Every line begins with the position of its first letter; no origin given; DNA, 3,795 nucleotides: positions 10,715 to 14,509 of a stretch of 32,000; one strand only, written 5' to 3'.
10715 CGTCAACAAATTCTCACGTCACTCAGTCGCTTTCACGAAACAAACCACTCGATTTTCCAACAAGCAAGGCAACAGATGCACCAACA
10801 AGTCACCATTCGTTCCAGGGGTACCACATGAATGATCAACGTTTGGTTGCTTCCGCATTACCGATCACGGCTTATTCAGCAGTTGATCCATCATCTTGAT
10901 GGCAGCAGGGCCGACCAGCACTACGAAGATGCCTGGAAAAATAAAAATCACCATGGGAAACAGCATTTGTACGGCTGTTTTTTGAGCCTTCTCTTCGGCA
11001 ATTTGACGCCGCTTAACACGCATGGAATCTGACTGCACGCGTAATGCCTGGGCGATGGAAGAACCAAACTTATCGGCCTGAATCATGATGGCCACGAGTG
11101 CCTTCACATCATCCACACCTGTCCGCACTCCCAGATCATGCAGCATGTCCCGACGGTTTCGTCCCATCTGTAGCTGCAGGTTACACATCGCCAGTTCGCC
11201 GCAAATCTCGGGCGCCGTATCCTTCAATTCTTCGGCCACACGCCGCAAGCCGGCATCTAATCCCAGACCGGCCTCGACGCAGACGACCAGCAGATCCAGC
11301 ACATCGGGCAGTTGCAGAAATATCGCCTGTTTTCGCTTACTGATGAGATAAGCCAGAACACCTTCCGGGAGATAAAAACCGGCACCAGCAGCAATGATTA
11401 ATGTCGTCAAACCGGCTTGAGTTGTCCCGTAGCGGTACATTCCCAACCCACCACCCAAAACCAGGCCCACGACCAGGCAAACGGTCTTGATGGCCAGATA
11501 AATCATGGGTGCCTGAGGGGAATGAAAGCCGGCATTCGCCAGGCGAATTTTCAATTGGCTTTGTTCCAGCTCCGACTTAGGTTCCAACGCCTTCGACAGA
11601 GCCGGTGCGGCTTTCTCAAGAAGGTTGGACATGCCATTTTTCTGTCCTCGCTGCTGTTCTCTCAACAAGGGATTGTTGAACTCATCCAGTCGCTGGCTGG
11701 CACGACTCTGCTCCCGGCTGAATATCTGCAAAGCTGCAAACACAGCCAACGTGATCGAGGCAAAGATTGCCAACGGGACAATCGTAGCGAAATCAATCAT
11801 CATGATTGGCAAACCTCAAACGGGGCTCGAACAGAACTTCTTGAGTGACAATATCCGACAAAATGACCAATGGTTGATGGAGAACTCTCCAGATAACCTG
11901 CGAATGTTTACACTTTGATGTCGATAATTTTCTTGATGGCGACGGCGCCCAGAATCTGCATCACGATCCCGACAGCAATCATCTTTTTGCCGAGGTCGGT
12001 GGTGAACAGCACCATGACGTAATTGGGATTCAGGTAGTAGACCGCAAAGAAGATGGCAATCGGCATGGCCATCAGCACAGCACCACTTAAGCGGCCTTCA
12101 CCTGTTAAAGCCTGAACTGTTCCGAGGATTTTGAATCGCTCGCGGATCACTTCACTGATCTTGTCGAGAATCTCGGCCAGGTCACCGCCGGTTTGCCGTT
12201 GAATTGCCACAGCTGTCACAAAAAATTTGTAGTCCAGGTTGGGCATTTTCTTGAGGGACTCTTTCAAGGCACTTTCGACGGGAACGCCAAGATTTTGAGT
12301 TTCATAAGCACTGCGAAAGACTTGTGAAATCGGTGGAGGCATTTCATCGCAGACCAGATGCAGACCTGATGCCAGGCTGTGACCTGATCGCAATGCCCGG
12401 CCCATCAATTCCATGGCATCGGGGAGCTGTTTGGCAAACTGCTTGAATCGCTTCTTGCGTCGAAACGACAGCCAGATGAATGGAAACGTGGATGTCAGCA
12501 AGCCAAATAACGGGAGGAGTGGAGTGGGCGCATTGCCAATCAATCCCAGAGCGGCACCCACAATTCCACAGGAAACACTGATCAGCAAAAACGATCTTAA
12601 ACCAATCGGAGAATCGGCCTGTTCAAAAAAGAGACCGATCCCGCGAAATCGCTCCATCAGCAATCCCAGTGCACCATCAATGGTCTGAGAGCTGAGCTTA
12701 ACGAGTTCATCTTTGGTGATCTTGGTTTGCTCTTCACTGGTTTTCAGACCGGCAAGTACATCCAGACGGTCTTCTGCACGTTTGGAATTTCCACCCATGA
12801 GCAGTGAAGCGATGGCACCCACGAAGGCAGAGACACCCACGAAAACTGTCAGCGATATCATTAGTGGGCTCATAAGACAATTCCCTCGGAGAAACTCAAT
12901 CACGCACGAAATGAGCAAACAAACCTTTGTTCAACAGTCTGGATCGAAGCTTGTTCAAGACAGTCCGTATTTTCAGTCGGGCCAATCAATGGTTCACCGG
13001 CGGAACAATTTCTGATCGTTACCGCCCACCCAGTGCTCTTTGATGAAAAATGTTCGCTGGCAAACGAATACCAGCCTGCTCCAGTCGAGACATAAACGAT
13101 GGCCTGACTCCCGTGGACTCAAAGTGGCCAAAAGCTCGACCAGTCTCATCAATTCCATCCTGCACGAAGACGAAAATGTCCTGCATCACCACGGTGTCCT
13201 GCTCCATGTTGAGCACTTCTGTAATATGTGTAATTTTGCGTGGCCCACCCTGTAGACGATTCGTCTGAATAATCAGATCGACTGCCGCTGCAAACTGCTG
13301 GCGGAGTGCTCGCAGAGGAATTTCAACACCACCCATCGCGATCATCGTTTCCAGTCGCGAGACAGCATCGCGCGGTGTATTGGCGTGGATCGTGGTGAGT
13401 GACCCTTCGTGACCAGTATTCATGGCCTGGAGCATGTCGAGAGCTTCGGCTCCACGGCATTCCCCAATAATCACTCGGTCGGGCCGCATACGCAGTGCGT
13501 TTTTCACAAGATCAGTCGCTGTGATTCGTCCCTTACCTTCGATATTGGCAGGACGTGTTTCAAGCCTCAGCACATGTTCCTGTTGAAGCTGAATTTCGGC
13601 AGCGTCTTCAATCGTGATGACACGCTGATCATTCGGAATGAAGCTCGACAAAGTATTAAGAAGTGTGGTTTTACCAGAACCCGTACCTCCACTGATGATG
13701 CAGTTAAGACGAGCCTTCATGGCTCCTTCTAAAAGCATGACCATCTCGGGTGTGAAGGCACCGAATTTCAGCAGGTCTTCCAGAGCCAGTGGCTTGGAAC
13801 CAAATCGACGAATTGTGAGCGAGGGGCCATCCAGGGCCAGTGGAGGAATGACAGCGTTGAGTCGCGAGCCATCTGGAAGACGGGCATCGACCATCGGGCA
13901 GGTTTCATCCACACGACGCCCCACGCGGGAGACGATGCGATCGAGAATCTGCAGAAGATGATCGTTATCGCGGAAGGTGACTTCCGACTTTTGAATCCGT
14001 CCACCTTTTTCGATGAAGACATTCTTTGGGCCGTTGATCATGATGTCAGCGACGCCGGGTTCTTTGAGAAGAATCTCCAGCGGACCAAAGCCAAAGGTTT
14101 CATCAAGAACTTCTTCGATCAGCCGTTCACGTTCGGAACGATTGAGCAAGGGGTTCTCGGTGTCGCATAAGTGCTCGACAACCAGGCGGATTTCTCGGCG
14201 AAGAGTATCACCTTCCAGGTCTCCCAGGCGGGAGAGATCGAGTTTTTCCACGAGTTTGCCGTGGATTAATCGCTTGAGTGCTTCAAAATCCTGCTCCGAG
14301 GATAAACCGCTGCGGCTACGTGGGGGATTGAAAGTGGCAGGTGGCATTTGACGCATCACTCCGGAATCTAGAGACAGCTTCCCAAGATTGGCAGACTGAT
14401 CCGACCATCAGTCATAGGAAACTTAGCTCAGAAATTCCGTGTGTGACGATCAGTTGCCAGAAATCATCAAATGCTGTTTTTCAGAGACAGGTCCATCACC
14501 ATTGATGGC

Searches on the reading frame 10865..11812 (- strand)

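Call 35: search_protein_families(library=pfam, proteins=[window:10865-11812:-], max_evalue=0.00001)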
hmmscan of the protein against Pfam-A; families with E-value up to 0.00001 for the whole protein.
window:10865-11812:- (315 aa): 1 family
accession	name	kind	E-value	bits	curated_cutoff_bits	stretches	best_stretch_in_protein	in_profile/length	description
PF00482.28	T2SSF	-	1.3e-17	64.4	25.2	1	172-300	2-124/125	Type II secretion system (T2SS), protein F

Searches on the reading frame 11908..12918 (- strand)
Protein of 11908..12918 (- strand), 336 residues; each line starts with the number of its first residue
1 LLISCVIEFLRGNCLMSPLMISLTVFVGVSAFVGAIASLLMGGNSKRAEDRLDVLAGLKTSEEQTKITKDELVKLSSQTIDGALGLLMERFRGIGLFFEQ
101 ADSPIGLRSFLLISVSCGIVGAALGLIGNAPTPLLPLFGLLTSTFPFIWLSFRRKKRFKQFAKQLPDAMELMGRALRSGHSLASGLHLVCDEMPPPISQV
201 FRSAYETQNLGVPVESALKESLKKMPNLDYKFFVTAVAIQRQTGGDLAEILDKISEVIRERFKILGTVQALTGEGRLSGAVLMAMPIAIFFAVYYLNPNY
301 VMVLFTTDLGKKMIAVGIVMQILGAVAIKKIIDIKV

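Call 35: search_protein_families(library=pfam, proteins=[window:11908-12918:-], max_evalue=0.00001)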
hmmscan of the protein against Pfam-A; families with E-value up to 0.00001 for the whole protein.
window:11908-12918:- (336 aa): 1 family
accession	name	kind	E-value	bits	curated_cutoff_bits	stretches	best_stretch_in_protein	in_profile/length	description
PF00482.28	T2SSF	-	1.9e-17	63.9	25.2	1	169-293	2-123/125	Type II secretion system (T2SS), protein F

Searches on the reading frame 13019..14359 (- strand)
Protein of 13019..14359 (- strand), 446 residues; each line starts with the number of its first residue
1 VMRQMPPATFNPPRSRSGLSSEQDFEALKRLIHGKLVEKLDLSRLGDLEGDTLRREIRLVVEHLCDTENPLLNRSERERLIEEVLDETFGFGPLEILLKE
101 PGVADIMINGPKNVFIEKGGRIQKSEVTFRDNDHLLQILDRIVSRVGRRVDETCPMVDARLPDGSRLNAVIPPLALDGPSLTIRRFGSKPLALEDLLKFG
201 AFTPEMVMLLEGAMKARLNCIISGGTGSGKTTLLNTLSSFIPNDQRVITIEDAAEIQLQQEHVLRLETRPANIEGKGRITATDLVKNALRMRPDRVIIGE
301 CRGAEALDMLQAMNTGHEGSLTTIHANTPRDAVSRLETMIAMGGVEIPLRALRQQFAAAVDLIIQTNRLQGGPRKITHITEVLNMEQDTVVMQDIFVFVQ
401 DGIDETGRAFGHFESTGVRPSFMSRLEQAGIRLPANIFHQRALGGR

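Call 35: search_protein_families(library=pfam, proteins=[window:13019-14359:-], max_evalue=0.00001)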
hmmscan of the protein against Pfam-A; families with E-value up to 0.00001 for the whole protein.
window:13019-14359:- (446 aa): 1 family
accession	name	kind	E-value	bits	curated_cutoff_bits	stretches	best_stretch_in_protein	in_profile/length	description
PF00437.27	T2SSE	-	1.1e-63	215.6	24.9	1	90-364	4-273/370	Type II/IV secretion system protein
